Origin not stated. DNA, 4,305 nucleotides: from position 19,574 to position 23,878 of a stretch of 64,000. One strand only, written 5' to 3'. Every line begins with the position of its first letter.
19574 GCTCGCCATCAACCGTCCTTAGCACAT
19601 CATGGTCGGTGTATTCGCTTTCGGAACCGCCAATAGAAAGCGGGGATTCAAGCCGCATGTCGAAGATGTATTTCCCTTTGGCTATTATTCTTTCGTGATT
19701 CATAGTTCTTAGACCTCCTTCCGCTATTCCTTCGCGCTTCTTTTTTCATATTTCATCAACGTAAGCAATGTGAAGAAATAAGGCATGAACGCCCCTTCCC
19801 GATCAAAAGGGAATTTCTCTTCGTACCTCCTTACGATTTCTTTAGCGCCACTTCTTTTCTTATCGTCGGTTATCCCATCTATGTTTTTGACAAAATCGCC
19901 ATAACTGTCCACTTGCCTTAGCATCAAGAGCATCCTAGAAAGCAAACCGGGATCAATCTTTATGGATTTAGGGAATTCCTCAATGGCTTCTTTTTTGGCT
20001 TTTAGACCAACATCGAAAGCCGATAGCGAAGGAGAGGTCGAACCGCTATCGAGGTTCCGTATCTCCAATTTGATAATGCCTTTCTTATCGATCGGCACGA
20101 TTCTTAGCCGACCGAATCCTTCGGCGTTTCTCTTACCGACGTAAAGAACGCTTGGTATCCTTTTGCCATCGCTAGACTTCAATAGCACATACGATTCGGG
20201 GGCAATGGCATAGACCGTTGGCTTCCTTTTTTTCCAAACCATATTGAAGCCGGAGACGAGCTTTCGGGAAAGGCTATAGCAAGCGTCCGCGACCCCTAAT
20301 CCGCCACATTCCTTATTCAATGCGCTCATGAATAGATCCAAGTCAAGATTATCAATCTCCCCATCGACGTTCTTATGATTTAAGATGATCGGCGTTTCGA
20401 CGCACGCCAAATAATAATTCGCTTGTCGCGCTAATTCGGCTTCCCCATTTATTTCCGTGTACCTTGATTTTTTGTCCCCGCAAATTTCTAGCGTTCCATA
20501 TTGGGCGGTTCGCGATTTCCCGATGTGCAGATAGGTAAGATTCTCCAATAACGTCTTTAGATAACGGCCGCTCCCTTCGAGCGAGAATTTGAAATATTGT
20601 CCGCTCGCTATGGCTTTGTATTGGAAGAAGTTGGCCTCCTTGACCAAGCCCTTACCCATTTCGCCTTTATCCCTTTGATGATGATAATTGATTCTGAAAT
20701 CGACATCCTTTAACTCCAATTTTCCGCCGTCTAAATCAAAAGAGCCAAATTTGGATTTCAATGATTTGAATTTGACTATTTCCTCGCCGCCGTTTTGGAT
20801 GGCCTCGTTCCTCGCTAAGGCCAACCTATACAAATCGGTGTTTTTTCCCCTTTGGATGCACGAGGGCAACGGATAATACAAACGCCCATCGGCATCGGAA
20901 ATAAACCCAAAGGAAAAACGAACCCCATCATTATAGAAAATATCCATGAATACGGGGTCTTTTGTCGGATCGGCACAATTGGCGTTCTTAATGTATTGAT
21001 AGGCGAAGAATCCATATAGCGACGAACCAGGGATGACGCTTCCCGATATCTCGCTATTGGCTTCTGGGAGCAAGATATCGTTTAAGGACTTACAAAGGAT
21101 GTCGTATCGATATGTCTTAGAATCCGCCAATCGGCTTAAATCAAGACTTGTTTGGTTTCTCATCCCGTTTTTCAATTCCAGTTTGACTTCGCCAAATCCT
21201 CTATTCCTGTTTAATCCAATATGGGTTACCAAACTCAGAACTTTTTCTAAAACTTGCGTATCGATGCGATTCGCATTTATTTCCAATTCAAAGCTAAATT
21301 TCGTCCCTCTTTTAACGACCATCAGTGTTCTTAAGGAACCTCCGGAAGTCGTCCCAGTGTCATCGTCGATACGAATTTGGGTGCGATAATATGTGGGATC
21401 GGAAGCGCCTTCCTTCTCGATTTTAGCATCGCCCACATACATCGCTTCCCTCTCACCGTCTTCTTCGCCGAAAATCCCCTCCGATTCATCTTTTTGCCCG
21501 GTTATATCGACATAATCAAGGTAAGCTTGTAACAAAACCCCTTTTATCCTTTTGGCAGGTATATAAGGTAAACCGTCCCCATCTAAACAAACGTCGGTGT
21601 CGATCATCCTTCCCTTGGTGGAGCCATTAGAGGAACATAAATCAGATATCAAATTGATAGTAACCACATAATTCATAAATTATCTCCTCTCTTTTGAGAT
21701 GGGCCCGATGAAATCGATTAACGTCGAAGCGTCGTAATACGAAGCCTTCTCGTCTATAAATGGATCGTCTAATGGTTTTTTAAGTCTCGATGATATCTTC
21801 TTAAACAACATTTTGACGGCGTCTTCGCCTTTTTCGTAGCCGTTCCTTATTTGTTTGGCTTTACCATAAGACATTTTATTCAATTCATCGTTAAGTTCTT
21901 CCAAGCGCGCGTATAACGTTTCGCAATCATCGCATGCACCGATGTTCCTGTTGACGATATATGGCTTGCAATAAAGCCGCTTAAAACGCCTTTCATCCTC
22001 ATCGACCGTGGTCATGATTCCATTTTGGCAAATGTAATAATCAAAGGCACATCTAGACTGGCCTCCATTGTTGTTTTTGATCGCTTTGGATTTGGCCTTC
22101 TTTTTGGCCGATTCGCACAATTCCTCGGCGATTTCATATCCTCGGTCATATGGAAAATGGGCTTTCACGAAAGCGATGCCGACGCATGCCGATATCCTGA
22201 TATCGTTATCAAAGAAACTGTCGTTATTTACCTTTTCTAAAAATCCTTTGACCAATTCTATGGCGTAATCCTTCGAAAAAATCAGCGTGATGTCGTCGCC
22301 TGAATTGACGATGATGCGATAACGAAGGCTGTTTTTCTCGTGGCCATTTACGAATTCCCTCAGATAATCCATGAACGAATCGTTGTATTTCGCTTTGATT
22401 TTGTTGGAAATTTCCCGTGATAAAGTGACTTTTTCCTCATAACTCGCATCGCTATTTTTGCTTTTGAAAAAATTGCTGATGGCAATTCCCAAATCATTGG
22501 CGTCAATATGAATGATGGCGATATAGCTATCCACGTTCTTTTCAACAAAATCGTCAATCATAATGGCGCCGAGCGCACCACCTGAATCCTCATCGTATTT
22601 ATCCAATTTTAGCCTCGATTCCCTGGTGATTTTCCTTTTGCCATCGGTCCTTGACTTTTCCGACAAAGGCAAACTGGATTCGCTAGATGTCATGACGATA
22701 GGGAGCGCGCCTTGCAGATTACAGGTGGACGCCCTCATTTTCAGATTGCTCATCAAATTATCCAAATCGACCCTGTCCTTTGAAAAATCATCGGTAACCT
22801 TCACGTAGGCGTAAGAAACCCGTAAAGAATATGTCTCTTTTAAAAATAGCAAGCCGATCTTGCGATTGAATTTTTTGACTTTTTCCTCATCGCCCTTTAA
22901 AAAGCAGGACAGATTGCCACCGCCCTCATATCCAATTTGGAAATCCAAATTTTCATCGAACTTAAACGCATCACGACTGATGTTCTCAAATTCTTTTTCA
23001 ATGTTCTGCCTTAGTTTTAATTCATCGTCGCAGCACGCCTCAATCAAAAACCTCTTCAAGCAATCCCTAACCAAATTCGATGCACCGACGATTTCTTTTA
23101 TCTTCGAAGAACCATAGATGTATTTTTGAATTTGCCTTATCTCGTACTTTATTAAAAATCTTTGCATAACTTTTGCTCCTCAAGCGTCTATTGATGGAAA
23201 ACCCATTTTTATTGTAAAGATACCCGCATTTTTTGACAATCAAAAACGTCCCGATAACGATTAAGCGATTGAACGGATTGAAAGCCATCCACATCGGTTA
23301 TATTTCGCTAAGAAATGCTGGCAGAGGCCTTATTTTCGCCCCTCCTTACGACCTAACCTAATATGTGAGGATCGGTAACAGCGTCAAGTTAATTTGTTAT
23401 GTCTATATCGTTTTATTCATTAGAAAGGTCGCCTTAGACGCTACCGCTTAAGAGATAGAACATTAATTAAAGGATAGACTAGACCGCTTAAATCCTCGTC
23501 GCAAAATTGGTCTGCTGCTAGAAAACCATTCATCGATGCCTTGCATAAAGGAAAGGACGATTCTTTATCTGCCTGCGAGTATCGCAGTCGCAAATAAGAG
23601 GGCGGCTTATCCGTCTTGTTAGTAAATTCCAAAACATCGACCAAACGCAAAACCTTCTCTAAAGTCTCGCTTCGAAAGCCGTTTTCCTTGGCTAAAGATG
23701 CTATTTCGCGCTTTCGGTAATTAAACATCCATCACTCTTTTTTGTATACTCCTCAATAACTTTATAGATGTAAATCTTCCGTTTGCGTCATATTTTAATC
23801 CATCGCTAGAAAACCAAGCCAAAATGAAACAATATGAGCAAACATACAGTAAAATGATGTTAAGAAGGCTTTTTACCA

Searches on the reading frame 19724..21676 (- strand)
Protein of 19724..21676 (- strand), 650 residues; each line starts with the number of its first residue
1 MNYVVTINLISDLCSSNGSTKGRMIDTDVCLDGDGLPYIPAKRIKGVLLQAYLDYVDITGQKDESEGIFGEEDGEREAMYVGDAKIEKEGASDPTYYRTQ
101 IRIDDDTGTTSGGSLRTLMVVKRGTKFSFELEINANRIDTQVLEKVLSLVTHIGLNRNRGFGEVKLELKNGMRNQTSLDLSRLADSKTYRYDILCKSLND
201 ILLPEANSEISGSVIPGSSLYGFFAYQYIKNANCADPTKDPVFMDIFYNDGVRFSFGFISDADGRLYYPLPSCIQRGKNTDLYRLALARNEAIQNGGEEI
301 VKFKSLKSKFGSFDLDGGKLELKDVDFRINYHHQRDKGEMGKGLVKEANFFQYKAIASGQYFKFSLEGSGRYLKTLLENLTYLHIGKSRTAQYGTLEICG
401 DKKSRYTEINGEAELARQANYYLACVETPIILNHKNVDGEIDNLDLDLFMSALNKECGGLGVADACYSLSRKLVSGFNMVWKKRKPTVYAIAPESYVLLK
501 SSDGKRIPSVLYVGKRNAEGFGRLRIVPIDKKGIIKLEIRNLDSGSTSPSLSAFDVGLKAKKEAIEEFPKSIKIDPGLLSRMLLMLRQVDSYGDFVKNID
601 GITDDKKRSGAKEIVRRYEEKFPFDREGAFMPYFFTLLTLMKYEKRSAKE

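Call 5: search_protein_families(library=pfam, proteins=[window:19724-21676:-], max_evalue=0.01)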
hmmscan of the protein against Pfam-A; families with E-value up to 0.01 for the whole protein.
window:19724-21676:- (650 aa): 1 family
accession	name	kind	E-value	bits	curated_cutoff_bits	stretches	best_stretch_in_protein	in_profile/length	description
PF03787.20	RAMPs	-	3.9e-20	73.6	22.1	2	10-165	5-189/189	RAMP superfamily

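Call 6: search_protein_families(library=ncbifam, proteins=[window:19724-21676:-], max_evalue=0.01)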
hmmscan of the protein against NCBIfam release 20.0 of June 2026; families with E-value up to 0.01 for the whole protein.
window:19724-21676:- (650 aa): 4 families
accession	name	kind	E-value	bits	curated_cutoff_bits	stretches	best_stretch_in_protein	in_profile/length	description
TIGR02581.1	cas_cyan_RAMP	equivalog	2.5e-09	37.1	108.05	1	81-167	123-211/216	type III CRISPR-associated RAMP protein Csx7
TIGR02674.1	cas_cyan_RAMP_2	equivalog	1e-06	28.2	177.3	1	444-526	303-389/402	type III-D CRISPR-associated RAMP protein Csx10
TIGR01898.1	cas_TM1791_cmr6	equivalog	0.0035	17.5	51.1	0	34-81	29-74/195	type III-B CRISPR module RAMP protein Cmr6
TIGR03116.2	cas5_csf3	equivalog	0.0038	16.9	140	0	139-165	147-173/223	type IV CRISPR-associated protein Csf3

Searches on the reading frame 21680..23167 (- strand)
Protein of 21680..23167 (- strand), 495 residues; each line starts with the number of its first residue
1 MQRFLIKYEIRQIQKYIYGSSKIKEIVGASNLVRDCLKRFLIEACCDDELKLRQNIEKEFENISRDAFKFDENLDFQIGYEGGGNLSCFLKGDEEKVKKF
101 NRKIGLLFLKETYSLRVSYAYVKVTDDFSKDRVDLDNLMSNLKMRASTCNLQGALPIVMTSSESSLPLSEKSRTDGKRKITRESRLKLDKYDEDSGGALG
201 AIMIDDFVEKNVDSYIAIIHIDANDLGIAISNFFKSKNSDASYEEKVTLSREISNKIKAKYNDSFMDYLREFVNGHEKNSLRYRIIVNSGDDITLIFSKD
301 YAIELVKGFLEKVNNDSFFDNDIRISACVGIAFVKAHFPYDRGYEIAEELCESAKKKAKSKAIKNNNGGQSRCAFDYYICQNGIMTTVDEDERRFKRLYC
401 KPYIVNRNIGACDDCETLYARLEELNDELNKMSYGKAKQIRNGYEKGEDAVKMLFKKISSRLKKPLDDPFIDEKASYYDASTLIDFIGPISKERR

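Call 5: search_protein_families(library=pfam, proteins=[window:21680-23167:-], max_evalue=0.01)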
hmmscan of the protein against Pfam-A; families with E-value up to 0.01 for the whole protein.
window:21680-23167:- (495 aa): 1 family
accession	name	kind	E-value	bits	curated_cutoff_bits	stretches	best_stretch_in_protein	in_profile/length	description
PF22335.1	Cas10-Cmr2_palm2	-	6e-09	36.6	27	1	215-359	1-128/133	Cas10/Cmr2, second palm domain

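Call 6: search_protein_families(library=ncbifam, proteins=[window:21680-23167:-], max_evalue=0.01)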
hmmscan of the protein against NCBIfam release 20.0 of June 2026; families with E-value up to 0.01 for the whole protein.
window:21680-23167:- (495 aa): 2 families
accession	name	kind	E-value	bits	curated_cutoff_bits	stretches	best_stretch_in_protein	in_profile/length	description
TIGR02578.2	cas_TM1811_Csm1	equivalog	4.6e-07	28.9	170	1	212-361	505-639/753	type III-A CRISPR-associated protein Cas10/Csm1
TIGR02577.1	cas_TM1794_Cmr2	equivalog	0.0045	15.9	79.4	0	171-356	328-510/510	type III-B CRISPR-associated protein Cas10/Cmr2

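Call 7: search_protein_families(library=padloc, proteins=[window:21680-23167:-], max_evalue=0.1)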
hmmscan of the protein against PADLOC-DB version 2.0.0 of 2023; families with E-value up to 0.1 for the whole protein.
window:21680-23167:- (495 aa): 10 families
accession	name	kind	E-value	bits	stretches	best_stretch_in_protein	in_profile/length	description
PDLC02057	Cas10d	-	1.5e-90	302.7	1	4-489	3-459/462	-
PDLC01529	Cas10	-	9.9e-61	204.1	1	4-405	2-370/370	CAS-III; effector_LS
PDLC00919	Cas10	-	9.4e-60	200.9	1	1-404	1-413/414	Cas10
PDLC02058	Cas10d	-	1.5e-37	127.5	1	4-387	3-322/441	-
PDLC01415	Cas10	-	3.3e-09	33.7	1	214-375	240-420/593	CAS-III; effector_LS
PDLC01293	Cas10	-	3.5e-09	34.1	1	205-356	445-577/577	CAS-III; effector_LS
PDLC01292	Cas10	-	1.4e-06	26.1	1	208-359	255-383/387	CAS-III; effector_LS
PDLC01422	Cas10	-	1.2e-05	22.5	1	177-361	273-402/519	CAS-III; effector_LS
PDLC02060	Cas10h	-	8.1e-05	19.2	0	328-370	399-440/576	-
PDLC00917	Cas10b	-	0.0012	15.9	1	171-356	328-510/510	"CRISPR-associated protein Cas10/Cmr2, subtype III-B"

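Call 91: find_related_loci(query=A6, collection=genome_contigs, flank=10000)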
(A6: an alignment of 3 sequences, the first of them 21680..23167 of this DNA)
Query A6 (495 aa) in genome_contigs; peptide patterns used: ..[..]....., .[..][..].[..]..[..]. (x = any residue, [..] = any of these).
73 stretches matched a pattern, but none encodes a relative of the query by tblastn (E <= 1e-3).

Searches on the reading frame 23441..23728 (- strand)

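Call 7: search_protein_families(library=padloc, proteins=[window:23441-23728:-], max_evalue=0.1)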
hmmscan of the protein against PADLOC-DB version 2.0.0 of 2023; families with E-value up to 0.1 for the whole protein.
window:23441-23728:- (95 aa): 1 family
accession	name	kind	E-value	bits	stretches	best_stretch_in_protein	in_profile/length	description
PDLC02305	AbiEii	-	1.7e-07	28.8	1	3-39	2-38/306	AbiEii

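Call 9: search_protein_families(library=pfam, proteins=[window:23441-23728:-], max_evalue=10)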
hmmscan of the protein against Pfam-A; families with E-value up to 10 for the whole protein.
window:23441-23728:- (95 aa): 0 families
